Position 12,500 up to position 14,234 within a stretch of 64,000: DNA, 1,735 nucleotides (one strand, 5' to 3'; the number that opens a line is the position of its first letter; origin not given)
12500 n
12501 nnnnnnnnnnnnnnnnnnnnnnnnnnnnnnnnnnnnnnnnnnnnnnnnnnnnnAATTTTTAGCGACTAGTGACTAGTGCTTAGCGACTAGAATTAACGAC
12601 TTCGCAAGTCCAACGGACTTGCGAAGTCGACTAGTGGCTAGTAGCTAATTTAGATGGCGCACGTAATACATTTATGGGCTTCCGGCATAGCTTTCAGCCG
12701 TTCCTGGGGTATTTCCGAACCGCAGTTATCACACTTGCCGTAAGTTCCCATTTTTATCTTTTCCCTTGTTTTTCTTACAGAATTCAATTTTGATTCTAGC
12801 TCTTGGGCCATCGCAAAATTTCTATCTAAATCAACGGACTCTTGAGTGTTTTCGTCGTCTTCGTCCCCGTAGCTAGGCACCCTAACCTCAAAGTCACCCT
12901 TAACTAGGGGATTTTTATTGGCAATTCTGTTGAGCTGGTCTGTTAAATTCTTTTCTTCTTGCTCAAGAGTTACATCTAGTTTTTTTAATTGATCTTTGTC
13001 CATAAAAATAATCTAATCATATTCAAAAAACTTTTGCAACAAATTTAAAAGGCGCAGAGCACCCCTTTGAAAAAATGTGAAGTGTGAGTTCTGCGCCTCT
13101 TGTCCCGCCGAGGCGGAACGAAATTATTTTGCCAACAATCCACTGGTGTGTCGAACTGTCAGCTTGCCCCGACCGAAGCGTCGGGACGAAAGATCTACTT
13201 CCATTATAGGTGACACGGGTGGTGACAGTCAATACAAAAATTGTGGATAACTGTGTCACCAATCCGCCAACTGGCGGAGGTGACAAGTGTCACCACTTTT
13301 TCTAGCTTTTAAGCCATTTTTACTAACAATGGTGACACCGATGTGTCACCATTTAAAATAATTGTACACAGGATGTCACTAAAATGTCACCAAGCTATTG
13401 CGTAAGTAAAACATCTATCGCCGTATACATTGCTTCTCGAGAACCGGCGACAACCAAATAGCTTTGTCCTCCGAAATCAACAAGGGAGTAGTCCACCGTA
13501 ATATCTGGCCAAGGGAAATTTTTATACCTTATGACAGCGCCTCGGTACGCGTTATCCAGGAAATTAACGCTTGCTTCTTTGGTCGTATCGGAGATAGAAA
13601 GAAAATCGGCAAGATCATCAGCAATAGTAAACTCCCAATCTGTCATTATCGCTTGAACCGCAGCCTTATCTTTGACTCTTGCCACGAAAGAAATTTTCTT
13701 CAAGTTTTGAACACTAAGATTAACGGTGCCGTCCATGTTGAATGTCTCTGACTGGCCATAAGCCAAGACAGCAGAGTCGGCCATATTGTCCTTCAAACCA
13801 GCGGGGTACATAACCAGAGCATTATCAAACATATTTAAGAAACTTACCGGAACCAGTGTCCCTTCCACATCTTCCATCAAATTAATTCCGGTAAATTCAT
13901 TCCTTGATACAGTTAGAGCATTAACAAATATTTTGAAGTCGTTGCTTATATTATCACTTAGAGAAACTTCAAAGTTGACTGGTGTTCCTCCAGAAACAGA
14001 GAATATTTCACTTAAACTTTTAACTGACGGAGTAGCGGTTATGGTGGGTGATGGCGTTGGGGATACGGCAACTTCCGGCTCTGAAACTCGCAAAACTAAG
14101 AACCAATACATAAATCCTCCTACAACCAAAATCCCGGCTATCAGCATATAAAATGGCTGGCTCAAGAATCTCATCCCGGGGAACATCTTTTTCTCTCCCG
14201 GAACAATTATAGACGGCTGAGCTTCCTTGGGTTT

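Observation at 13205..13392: Dense array of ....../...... palindromic hexamers upstream of the dksA-like gene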

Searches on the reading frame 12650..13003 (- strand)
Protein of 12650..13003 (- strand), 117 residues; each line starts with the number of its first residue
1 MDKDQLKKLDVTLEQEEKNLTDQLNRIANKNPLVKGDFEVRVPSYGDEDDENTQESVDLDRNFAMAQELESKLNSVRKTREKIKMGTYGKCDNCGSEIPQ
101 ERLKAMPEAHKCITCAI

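Call 12: find_related_loci(query=window:12650-13003:-, collection=genome_contigs, flank=3000)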
Query window:12650-13003:- (117 aa) in genome_contigs; peptide patterns used: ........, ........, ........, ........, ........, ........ (x = any residue, [..] = any of these).
137 stretches matched a pattern; 5 encode a relative of the query (tblastn E <= 1e-3); 5 distinct loci.
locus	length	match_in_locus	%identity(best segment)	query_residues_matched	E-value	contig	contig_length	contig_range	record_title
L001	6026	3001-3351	78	1-117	3e-61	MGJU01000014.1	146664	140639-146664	MAG: Candidatus Yanofskybacteria bacterium RIFCSPHIGHO2_02_FULL_43_17 rifcsphigho2_02_scaffold_364, whole genome shotgun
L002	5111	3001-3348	63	1-116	2e-47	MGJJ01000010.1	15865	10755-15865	MAG: Candidatus Yanofskybacteria bacterium RIFCSPHIGHO2_01_FULL_44_22 rifcsphigho2_01_scaffold_21633, whole genome shotg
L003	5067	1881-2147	76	1-89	6e-44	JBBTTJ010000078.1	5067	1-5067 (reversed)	MAG: Patescibacteria group bacterium isolate H14-bin022_1 H14_bin022_1_000000000078, whole genome shotgun sequence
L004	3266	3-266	68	5-92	1e-36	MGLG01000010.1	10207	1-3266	MAG: Candidatus Yanofskybacteria bacterium RIFOXYD1_FULL_42_10 rifoxyd1_full_scaffold_2558, whole genome shotgun sequenc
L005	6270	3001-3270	67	1-90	9e-35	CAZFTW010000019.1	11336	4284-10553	MAG TPA_asm: uncultured Candidatus Saccharibacteria bacterium isolate binchicken_co227_337 genome assembly, contig: NODE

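Call 22: search_protein_families(library=pfam, proteins=[window:12650-13003:-])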
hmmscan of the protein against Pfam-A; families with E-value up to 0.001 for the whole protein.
window:12650-13003:- (117 aa): 1 family
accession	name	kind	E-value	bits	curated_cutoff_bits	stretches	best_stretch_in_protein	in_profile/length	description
PF01258.23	zf-dskA_traR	-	1.6e-10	41.2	24.9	1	86-116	1-31/36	Prokaryotic dksA/traR C4-type zinc finger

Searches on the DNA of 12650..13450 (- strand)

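Call 6: search_rna_families(source=window, start=12950, end=13450, threshold=evalue, max_evalue=10, show_alignments=3)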
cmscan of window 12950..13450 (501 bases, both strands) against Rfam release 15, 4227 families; matches with E-value up to 10: 11.
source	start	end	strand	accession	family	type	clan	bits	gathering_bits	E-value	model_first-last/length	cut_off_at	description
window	12967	13098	+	RF01802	HSUR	Gene; snRNA;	-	23.6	50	2.1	1-123/123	no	Herpesvirus saimiri U RNA1/RNA2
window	13006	13103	+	RF02057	STnc40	Gene; sRNA;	-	20.8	45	0.41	1-70/70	no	Salmonella enterica sRNA STnc40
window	13047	13101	-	RF02057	STnc40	Gene; sRNA;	-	17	45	3.2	43-68/70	no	Salmonella enterica sRNA STnc40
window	12950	13037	-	RF02153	NBR2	Gene; lncRNA;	-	16.9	40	6.4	1-63/63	no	Neighbour of BRCA1 gene 2 converved region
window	12987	13026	-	RF01169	SNORD112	Gene; snRNA; snoRNA; CD-box;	CL00069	16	58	3.2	1-77/77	no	Small nucleolar RNA SNORD112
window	13043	13103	-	RF00367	mir-BHRF1-3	Gene; miRNA;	-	15.3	80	3.3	1-65/65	no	mir-BHRF1-3 microRNA precursor family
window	13326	13401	-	RF00698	mir-489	Gene; miRNA;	-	15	61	5.1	1-84/84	no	mir-489 microRNA precursor family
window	12982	13099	+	RF02503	Atu_C9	Gene; sRNA;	-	14.7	40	0.1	89-192/192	no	Rhizobiales sRNA Atu_C9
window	13316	13365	-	RF03993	mir-8536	Gene; miRNA;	-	14.1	100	8.4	1-86/86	no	mir-8536 microRNA precursor family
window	13022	13099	-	RF02676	Esr41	Gene; sRNA;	-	13.8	102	6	1-74/74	no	Enterohemorrhagic E. coli sRNA 41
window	13154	13300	+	RF01645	ceN58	Gene; snRNA; snoRNA; HACA-box;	-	12.3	60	9.8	1-139/139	no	Nematode snoRNA ceN58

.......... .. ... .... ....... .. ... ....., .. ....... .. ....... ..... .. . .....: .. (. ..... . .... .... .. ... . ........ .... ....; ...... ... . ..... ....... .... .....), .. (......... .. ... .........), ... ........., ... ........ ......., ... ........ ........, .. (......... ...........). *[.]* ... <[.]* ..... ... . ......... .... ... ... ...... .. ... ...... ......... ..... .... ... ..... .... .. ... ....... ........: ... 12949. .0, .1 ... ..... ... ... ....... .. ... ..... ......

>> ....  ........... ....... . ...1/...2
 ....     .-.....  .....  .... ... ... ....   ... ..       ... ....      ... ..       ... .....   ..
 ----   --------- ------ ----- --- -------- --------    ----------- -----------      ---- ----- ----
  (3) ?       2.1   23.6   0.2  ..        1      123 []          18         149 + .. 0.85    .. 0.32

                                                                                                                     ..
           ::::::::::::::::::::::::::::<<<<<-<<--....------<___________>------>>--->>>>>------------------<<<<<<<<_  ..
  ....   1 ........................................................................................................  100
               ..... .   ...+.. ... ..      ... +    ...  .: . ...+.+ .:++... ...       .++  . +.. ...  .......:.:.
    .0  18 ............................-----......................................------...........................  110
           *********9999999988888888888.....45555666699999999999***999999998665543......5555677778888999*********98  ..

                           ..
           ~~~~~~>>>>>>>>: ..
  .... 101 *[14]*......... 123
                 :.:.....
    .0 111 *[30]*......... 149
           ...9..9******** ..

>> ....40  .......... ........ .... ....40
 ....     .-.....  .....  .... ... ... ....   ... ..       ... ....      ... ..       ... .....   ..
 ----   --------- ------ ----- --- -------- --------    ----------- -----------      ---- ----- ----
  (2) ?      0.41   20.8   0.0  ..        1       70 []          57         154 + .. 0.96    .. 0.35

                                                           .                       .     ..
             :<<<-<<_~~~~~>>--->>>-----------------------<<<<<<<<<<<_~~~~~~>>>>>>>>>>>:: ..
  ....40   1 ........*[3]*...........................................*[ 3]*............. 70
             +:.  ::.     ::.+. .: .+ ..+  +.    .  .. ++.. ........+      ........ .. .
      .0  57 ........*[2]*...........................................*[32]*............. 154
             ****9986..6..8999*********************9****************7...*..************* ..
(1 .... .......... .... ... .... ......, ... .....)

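Call 23: search_rna_families(sources=[L001, L002, L003, L005], threshold=gathering)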
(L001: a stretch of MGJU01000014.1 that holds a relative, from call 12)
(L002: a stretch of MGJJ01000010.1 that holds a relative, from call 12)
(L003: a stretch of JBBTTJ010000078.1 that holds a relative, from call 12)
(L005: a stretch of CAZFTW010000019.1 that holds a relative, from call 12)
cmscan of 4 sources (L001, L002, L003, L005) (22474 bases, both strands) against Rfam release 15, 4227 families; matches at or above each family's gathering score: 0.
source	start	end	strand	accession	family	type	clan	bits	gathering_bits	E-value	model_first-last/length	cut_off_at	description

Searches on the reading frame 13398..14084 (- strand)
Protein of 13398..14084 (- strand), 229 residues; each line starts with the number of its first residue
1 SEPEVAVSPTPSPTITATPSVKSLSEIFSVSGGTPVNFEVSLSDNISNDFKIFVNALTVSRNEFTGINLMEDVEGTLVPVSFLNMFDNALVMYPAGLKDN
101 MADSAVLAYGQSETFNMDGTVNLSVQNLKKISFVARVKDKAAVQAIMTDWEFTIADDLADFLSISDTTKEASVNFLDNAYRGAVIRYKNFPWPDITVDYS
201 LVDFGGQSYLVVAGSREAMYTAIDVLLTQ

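Call 81: find_homologous_proteins(query=window:13398-14084:-, max_evalue=0.001)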
Query seq(229 aa) (229 aa): 6 proteins with E <= 0.001 among 373 candidates.
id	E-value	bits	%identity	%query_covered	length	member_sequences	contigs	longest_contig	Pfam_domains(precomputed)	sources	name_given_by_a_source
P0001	7.8e-81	289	61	91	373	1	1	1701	-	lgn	-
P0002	1.1e-80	288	62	100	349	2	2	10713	-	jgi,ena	-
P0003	1.3e-74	268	56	90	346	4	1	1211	-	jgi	-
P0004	6.4e-74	266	57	97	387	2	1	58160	-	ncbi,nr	ncbi:MAG: hypothetical protein HY505_01130 [Candidatus Yanofskybacteria bacterium]|nr:hypothetical p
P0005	2.5e-69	251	54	100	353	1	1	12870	-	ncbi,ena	ncbi:MAG: hypothetical protein AAB799_00515 [Patescibacteria group bacterium]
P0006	3.9e-69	250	56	100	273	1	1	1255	-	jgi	jgi:hypothetical protein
